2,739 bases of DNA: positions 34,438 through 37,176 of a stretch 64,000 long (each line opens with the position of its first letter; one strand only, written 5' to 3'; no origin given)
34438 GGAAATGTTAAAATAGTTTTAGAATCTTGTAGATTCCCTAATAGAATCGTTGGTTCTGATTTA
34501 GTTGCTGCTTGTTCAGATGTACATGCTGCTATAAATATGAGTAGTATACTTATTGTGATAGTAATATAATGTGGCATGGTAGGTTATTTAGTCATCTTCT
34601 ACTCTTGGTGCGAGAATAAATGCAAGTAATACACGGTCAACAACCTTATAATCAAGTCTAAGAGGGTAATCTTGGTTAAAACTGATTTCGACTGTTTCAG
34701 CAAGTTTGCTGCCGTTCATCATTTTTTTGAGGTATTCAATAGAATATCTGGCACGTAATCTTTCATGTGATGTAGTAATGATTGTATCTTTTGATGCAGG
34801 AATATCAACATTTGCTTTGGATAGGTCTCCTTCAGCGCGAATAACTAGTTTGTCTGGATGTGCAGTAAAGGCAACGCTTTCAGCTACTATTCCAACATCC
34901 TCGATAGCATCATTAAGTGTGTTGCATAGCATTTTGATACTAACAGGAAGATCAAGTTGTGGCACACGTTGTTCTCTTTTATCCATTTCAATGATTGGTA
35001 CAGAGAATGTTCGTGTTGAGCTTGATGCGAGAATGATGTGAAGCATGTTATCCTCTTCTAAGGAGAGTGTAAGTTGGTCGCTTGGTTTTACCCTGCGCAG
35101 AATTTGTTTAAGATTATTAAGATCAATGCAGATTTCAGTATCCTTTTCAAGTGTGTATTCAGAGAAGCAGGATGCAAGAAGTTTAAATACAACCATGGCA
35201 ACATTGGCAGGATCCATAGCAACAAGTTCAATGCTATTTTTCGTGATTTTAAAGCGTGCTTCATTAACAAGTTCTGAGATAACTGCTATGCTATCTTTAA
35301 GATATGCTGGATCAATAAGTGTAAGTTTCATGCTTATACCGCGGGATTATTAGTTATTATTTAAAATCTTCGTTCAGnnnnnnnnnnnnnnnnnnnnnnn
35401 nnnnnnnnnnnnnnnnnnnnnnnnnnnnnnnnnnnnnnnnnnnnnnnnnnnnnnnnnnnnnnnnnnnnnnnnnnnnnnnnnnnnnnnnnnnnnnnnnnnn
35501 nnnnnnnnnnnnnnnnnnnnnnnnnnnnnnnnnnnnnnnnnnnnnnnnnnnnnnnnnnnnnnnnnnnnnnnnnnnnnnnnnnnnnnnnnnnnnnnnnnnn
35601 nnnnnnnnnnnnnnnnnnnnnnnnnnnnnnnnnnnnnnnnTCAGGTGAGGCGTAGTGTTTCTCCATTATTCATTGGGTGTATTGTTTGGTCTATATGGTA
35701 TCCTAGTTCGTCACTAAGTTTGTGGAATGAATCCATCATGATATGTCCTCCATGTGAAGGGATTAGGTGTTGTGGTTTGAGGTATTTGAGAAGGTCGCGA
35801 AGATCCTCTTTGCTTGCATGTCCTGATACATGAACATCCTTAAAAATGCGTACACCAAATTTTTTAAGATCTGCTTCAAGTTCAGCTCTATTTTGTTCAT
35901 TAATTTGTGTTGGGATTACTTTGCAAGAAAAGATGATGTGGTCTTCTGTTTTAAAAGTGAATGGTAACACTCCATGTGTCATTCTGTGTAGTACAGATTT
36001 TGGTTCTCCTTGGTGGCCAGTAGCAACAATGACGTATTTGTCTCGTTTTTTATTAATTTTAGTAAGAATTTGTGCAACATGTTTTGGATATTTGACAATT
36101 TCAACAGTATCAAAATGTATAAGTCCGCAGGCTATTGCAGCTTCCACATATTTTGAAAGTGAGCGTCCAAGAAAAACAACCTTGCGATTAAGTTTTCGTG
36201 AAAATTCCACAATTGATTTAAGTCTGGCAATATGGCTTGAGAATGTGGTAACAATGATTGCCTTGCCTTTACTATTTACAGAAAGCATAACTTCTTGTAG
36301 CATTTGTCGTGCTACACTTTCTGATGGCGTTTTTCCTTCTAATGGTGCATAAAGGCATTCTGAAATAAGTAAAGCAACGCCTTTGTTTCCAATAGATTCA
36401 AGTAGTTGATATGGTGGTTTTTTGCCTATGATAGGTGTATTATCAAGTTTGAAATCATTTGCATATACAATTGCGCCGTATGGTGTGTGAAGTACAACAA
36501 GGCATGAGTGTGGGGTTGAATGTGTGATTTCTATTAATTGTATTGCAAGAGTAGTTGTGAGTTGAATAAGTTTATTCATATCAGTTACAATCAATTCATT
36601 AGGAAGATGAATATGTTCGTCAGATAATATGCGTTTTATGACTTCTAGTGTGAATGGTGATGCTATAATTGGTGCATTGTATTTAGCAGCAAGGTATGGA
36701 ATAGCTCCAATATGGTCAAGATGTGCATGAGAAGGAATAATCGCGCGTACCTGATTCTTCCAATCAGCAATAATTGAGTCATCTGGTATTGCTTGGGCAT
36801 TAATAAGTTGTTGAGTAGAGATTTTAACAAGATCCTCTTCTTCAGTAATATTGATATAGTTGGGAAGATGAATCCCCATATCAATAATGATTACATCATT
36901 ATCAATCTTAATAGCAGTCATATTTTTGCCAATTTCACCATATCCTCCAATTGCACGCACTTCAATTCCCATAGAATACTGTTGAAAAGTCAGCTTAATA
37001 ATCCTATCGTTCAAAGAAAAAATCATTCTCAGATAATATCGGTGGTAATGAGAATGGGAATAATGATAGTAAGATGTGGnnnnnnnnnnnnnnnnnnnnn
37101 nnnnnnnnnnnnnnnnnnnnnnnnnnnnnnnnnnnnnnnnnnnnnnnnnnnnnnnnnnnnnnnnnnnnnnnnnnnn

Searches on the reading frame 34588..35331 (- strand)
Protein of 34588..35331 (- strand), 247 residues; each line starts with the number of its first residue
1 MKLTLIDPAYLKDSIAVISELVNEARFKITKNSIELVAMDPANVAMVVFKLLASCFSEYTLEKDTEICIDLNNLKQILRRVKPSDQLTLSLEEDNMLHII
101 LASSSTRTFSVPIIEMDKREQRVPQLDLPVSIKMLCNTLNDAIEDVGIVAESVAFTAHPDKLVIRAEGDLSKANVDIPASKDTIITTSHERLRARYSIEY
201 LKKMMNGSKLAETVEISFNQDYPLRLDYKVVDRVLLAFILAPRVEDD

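Call 47: search_protein_families(library=pfam, proteins=[window:34588-35331:-])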
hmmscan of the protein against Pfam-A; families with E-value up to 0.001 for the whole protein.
window:34588-35331:- (247 aa): 5 families
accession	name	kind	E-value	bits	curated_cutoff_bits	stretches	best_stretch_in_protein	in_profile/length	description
PF00705.23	PCNA_N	-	7.1e-15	55.3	20.3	1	6-117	7-122/127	Proliferating cell nuclear antigen, N-terminal domain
PF02747.20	PCNA_C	-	1e-10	42.3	23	1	123-242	2-127/128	Proliferating cell nuclear antigen, C-terminal domain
PF02144.21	Rad1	-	1.7e-08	34.3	24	1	22-220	22-247/257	Repair protein Rad1/Rec1/Rad17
PF04005.17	Hus1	-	0.00011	21.8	27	1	2-132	4-132/288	Hus1-like protein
PF04139.18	Rad9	-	0.00016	21.7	25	1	14-174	4-176/253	Rad9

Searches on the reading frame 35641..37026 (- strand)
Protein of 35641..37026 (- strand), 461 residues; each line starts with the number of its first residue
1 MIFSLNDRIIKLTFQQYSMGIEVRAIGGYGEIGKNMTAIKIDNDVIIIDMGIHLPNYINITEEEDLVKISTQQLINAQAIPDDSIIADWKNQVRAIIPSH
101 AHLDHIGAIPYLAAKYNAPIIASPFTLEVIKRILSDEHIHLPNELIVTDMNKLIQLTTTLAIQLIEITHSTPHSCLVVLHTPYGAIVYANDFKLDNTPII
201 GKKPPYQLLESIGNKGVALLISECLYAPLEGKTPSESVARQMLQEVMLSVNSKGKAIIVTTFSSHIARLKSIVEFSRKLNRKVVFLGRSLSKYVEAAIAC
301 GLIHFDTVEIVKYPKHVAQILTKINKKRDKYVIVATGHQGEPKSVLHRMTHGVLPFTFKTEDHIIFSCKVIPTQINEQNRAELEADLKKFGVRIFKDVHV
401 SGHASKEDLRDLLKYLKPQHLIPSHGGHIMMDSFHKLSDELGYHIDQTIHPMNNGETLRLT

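Call 47: search_protein_families(library=pfam, proteins=[window:35641-37026:-])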
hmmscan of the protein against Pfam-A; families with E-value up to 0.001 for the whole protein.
window:35641-37026:- (461 aa): 4 families
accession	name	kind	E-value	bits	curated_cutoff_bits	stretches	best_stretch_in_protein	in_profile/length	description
PF22505.1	RNase_J_b_CASP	-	6.3e-25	87.8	27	1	256-375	3-116/126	Ribonuclease J, beta-CASP domain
PF07521.17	RMMBL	-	1.4e-09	38.2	21.6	1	396-445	9-60/63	Zn-dependent metallo-hydrolase RNA specificity domain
PF00753.33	Lactamase_B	-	4.7e-09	36.9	22.7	1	35-196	7-154/196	Metallo-beta-lactamase superfamily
PF12706.13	Lactamase_B_2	-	5.1e-06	26.7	27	1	92-192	30-143/200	Beta-lactamase superfamily domain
